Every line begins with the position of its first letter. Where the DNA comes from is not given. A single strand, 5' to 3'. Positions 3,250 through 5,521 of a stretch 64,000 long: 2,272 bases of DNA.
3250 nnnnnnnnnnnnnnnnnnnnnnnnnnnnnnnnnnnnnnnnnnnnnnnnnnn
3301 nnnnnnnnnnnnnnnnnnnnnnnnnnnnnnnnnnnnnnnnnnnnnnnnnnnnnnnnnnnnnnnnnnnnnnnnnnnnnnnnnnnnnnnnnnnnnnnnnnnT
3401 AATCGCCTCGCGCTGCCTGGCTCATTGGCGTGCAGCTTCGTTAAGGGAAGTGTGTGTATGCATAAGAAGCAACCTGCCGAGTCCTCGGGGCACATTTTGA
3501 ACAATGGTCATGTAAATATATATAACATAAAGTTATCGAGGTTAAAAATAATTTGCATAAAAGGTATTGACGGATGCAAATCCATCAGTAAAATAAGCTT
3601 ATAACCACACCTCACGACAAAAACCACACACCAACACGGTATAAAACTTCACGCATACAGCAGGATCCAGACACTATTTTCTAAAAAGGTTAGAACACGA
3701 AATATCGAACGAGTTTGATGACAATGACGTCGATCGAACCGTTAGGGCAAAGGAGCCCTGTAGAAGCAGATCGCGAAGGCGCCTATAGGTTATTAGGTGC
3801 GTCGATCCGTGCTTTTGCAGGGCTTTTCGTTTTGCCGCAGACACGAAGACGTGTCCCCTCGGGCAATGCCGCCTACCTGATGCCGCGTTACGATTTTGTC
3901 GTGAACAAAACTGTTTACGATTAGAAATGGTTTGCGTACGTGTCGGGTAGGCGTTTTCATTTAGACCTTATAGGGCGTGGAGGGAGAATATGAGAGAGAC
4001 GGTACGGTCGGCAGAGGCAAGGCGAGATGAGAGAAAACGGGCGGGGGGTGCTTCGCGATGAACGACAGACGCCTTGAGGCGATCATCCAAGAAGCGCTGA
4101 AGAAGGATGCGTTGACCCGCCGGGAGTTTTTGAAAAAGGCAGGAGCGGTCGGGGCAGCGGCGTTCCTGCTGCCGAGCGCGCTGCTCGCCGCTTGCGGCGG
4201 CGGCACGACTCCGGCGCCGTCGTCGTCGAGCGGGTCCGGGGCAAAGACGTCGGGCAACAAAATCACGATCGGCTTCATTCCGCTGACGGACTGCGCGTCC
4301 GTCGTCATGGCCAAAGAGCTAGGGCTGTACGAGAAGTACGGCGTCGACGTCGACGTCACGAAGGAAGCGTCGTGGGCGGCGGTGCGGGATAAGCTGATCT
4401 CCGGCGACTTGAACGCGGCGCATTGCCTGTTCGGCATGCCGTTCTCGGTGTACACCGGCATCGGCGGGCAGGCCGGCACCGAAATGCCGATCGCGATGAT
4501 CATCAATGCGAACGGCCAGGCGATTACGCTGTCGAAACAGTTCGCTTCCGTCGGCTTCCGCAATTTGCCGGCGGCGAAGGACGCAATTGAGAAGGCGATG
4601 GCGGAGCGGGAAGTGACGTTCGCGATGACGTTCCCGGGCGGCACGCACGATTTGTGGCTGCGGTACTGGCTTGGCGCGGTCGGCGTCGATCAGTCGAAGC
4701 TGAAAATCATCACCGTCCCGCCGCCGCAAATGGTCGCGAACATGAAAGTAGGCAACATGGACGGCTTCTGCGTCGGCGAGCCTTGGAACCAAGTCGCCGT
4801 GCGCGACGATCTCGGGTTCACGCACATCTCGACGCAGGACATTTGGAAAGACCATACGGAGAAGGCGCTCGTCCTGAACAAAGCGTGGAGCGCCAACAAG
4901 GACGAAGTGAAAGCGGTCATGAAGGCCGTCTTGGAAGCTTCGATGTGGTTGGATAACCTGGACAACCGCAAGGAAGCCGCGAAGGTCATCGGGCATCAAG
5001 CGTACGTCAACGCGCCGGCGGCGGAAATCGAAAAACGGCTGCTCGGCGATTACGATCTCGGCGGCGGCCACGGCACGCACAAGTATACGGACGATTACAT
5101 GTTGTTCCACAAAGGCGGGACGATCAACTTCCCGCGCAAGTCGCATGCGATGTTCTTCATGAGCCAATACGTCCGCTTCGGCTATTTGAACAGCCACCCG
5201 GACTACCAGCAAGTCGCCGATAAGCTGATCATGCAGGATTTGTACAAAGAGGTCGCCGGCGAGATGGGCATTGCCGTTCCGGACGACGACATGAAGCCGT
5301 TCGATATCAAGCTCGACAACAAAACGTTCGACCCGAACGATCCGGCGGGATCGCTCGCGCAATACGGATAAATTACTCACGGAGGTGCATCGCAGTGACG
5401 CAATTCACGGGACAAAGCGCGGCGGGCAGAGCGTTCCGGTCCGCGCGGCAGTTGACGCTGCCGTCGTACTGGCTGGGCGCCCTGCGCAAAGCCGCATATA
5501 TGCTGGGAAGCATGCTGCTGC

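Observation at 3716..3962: Two ANTAR attenuators in series, below a GlnR/TnrA box, ahead of a nitrate-type ABC operon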

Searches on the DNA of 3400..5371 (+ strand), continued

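Call 96: search_with_rna_model(model_id=R1, sources=[L171, L172, L174], filters=off, max_evalue=10)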
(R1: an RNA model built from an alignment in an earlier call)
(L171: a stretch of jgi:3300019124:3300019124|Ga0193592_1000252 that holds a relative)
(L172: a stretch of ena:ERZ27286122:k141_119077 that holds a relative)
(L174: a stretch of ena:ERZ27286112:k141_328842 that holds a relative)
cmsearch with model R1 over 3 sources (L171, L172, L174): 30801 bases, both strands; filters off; matches with E-value up to 10: 24.
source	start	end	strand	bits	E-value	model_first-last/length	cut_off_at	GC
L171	726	764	+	29.1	3.8e-05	1-38/38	no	0.54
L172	9746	9784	+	29.1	3.8e-05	1-38/38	no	0.54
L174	1716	1754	+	29.1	3.8e-05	1-38/38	no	0.54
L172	9866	9899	+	16.4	0.031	1-38/38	no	0.59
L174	1839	1869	+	14.1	0.11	1-38/38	no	0.52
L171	846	879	+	13.2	0.17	1-38/38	no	0.71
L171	2645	2673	+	11.2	0.49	1-38/38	no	0.62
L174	3638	3666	+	10.3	0.76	1-38/38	no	0.66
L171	1970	2021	+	9.5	1.2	1-38/38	no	0.63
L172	2442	2484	-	9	1.6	1-38/38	no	0.51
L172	9906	9941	-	8.6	1.9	1-38/38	no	0.47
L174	1876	1911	-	8.6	1.9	1-38/38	no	0.47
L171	8765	8774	+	8.4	2.1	27-36/38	no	0.5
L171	897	921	-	8.4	2.1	1-38/38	no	0.4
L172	11668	11696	+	7.8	2.8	1-38/38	no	0.69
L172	2879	2927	-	7.7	3.1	1-38/38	no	0.65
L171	908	932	+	7.6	3.2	1-38/38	no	0.4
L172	9928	9951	+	7.6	3.3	1-38/38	no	0.42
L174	1898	1921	+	7.6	3.3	1-38/38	no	0.42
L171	9144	9191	-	7.5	3.3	1-38/38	no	0.56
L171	4041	4075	+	7.1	4.2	1-38/38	no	0.54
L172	12998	13032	+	7.1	4.2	1-38/38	no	0.54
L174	4965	4999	+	7.1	4.2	1-38/38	no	0.54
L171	5488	5531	+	6.5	5.7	1-38/38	no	0.57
